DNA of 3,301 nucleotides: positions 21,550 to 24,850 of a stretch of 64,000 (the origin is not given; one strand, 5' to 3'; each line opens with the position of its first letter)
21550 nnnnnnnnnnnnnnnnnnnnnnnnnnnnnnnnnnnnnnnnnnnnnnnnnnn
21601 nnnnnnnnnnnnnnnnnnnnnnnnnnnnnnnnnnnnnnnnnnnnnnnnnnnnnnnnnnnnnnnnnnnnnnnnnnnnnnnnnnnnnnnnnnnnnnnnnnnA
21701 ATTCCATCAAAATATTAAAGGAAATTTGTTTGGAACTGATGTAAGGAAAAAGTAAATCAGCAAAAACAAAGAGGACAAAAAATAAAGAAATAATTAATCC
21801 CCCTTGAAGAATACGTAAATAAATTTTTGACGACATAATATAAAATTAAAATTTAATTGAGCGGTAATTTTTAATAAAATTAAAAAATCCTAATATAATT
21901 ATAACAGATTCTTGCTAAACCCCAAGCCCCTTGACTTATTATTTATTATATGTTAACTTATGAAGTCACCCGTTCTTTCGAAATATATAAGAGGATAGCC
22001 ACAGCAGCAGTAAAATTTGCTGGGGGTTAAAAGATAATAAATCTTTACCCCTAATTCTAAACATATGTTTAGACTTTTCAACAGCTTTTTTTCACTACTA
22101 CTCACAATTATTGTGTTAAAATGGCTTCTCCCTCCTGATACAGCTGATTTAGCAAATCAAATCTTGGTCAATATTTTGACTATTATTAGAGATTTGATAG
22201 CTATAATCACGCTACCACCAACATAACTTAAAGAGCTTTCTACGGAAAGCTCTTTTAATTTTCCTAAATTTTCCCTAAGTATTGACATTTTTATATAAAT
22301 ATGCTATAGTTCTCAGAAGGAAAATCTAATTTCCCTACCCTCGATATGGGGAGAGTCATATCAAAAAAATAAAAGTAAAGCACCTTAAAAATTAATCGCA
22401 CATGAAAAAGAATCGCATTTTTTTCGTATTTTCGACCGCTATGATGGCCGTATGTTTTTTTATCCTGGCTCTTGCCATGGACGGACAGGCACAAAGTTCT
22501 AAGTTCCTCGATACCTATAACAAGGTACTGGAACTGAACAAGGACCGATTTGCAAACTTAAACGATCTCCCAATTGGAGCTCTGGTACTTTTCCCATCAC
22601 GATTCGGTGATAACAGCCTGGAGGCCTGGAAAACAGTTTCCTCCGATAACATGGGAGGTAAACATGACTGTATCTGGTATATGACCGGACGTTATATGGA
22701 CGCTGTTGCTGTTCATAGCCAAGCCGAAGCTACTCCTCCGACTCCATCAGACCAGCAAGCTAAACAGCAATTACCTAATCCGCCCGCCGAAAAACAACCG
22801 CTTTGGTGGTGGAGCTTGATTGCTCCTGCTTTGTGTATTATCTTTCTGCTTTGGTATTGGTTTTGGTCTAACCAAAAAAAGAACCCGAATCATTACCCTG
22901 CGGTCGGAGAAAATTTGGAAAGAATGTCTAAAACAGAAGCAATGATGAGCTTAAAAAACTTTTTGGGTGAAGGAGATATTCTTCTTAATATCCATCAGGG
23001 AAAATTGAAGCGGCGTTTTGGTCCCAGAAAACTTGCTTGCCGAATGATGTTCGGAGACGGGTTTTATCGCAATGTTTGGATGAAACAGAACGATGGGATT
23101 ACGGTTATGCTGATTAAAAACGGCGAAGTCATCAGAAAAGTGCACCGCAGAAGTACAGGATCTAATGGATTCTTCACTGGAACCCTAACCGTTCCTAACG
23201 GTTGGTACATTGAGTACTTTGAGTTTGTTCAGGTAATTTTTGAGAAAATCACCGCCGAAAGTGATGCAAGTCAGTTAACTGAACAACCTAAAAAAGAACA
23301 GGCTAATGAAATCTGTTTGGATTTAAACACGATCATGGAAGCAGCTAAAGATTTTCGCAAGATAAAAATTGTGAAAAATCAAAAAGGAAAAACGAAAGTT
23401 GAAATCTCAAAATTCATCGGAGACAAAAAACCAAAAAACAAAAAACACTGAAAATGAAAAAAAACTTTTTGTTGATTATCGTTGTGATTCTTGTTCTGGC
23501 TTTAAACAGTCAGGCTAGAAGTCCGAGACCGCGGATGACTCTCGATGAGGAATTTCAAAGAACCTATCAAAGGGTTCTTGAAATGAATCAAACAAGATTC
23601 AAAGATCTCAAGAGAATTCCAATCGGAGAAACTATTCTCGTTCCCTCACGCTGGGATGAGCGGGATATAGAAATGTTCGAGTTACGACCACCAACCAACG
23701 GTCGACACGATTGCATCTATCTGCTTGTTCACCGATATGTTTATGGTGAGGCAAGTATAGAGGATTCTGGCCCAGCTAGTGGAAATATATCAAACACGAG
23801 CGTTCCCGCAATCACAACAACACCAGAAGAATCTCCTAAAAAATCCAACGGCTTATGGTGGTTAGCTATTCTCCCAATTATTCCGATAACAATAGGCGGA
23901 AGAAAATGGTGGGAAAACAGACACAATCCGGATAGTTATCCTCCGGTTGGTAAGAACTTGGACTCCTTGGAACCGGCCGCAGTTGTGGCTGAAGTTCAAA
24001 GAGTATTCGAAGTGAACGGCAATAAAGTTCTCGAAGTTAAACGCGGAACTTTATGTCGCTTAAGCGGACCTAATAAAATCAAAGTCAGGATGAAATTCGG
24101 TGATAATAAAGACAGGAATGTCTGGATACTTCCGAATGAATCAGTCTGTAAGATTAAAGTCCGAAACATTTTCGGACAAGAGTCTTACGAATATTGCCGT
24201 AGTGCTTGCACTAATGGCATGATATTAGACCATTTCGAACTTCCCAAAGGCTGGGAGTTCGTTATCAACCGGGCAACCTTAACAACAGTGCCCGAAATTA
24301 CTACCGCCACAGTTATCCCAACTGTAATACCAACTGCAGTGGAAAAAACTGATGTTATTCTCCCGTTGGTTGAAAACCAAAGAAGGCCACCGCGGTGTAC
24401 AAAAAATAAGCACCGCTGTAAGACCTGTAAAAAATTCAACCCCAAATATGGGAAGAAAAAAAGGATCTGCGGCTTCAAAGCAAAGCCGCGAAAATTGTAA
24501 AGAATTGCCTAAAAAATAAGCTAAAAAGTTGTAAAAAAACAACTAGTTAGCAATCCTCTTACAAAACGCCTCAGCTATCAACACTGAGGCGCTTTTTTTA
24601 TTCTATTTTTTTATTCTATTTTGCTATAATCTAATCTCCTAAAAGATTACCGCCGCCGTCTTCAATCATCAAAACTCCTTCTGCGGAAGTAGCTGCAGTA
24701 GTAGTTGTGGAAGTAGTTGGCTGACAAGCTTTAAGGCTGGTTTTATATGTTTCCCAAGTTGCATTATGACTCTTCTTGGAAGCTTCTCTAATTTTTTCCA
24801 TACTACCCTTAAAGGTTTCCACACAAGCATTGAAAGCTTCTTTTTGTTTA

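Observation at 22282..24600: Tandem pair of divergent paralogs encoding an unknown bitopic membrane protein family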

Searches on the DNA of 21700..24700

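Call 22: search_rna_families(source=window, start=21700, end=24700, threshold=evalue, max_evalue=1)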
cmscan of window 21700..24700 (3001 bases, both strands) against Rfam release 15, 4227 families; matches with E-value up to 1: 0.
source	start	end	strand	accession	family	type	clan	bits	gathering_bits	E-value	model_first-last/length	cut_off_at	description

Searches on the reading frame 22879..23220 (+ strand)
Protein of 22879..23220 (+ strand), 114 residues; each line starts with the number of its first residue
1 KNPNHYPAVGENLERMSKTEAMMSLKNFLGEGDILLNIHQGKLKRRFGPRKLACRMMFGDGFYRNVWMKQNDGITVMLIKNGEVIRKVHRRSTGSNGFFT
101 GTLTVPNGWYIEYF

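Call 71: search_protein_families(library=pfam, proteins=[window:22879-23220:+], max_evalue=10)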
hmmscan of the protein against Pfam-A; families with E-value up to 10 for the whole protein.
window:22879-23220:+ (114 aa): 0 families

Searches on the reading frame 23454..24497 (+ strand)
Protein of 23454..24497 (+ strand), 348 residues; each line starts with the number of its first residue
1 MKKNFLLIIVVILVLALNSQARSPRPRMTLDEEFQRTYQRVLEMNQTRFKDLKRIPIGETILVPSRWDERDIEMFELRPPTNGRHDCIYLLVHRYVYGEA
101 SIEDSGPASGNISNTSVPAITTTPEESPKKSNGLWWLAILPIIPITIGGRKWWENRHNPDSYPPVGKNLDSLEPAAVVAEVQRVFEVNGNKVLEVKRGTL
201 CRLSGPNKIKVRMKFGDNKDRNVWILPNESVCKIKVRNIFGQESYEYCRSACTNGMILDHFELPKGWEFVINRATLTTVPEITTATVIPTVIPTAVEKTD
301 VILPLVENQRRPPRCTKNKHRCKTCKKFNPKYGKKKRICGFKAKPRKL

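Call 4: search_protein_families(library=pfam, proteins=[window:23454-24497:+], max_evalue=10)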
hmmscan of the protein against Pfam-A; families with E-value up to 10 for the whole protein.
window:23454-24497:+ (348 aa): 1 family
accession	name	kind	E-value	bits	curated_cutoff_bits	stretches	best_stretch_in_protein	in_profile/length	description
PF15701.10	DUF4668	-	4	7.7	27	1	307-337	65-95/162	Domain of unknown function (DUF4668)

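Call 7: search_protein_families(library=ncbifam, proteins=[window:23454-24497:+], max_evalue=10)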
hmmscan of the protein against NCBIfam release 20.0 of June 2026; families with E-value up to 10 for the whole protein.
window:23454-24497:+ (348 aa): 1 family
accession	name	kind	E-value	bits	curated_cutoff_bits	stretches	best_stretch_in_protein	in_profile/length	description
NF009034.0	PRK12366.1-5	equivalog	0.023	13.1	789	1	211-330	443-554/642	replication factor A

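Call 8: search_protein_families(library=phrogs, proteins=[window:23454-24497:+], max_evalue=1)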
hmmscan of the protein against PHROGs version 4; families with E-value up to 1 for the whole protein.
window:23454-24497:+ (348 aa): 0 families

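Call 10: find_homologous_proteins(query=window:23454-24497:+)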
Query window:23454-24497:+ (348 aa): 6 proteins with E <= 0.001 among 1795 candidates.
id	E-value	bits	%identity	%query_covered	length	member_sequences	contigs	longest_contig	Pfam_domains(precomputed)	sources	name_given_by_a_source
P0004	5.4e-188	642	100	79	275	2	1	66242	-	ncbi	ncbi:MAG: hypothetical protein WCT50_04060 [Patescibacteria group bacterium]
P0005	2.0e-179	614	78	99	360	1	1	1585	-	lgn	-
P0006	9.8e-143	493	62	94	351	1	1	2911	-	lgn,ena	-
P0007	2.1e-138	479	62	97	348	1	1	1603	-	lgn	-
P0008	1.4e-113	398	53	99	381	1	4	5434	-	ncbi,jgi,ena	jgi:hypothetical protein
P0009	3.9e-104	366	49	97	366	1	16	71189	-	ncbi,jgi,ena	jgi:hypothetical protein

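Call 17: find_encoding_contigs(protein=P0009, flank=6000, max_places=4)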
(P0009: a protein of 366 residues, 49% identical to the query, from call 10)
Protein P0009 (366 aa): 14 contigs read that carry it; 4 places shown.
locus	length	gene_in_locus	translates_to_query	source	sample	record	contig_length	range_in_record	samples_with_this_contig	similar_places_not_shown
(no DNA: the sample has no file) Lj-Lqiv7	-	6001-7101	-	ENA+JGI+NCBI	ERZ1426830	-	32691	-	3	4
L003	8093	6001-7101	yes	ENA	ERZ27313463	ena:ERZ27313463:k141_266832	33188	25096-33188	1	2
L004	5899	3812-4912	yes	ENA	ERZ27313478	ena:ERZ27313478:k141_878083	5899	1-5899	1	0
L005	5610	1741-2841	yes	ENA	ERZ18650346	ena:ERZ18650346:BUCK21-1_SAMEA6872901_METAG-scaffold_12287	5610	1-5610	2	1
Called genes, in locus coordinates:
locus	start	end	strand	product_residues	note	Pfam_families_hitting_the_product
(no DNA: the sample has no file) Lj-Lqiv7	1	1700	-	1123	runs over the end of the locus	PF05708:Peptidase_C92, PF00932:LTD (weak), PF07953:Toxin_R_bind_N (faint), PF13385:Laminin_G_3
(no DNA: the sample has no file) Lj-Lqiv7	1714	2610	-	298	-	-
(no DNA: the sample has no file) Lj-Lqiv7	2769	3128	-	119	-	-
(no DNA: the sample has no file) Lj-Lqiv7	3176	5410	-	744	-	PF04932:Wzy_C, PF00515:TPR_1 (faint), PF07719:TPR_2 (faint), PF13428:TPR_14 (faint), PF09295:ChAPs (faint), PF23914:TPR_CcmH_CycH (faint), PF13181:TPR_8 (faint), PF13414:TPR_11 (weak), +3 more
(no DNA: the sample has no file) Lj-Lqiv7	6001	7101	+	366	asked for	-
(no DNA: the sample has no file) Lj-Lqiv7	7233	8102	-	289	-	-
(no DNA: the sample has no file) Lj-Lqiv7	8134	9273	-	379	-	PF00390:malic, PF03949:Malic_M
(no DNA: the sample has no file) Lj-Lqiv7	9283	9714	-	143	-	PF07963:N_methyl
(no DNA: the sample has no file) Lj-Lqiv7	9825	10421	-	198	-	PF00560:LRR_1 (faint), PF13855:LRR_8, PF23598:LRR_14, PF12799:LRR_4 (weak), PF13855:LRR_8, PF12799:LRR_4 (weak)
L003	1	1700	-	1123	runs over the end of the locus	PF05708:Peptidase_C92, PF00932:LTD (weak), PF07953:Toxin_R_bind_N (faint), PF13385:Laminin_G_3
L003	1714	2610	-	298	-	-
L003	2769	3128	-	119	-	-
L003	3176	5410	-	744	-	PF04932:Wzy_C, PF00515:TPR_1 (faint), PF07719:TPR_2 (faint), PF13428:TPR_14 (faint), PF09295:ChAPs (faint), PF23914:TPR_CcmH_CycH (faint), PF13181:TPR_8 (faint), PF13414:TPR_11 (weak), +3 more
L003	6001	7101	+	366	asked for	-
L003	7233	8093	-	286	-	?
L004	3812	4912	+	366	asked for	-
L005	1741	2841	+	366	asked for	-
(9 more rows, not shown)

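Call 39: find_encoding_contigs(protein=P0006, flank=6000, max_places=3)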
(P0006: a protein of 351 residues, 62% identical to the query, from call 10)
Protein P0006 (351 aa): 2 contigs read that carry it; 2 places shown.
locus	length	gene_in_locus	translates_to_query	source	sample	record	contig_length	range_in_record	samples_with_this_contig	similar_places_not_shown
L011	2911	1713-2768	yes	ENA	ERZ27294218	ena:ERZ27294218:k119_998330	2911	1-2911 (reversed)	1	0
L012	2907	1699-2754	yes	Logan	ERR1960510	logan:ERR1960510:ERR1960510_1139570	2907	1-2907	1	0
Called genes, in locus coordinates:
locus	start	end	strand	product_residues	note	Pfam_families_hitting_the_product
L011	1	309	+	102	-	?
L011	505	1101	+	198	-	-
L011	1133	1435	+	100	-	-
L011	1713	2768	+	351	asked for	-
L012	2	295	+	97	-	?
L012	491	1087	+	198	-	-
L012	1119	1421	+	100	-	-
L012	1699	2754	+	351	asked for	-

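Call 40: find_encoding_contigs(protein=P0005, flank=6000, max_places=3)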
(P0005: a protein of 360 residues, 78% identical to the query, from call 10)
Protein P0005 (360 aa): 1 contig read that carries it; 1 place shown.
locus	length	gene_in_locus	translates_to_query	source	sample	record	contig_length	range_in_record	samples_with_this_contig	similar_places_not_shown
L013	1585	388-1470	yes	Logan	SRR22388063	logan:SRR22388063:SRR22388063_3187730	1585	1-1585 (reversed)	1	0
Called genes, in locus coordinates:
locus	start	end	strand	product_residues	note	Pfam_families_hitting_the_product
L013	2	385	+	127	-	?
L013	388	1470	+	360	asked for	-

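Call 76: search_protein_families(library=padloc, proteins=[window:23454-24497:+], max_evalue=1)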
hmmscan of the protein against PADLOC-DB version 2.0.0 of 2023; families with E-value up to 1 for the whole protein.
window:23454-24497:+ (348 aa): 0 families

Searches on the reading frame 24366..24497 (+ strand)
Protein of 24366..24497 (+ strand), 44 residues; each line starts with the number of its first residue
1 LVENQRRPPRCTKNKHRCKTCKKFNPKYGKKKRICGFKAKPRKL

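Call 70: search_solved_structures(query=window:24366-24497:+, max_evalue=10, show_alignments=3)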
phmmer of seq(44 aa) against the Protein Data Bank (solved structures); distinct sequences matched with E-value up to 10: 0.

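Call 71: search_protein_families(library=pfam, proteins=[window:24366-24497:+], max_evalue=10)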
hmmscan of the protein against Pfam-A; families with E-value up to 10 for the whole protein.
seq(44 aa): 1 family
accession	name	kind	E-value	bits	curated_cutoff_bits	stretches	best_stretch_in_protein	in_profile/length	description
PF15701.10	DUF4668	-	0.69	10.2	27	1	3-33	65-95/162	Domain of unknown function (DUF4668)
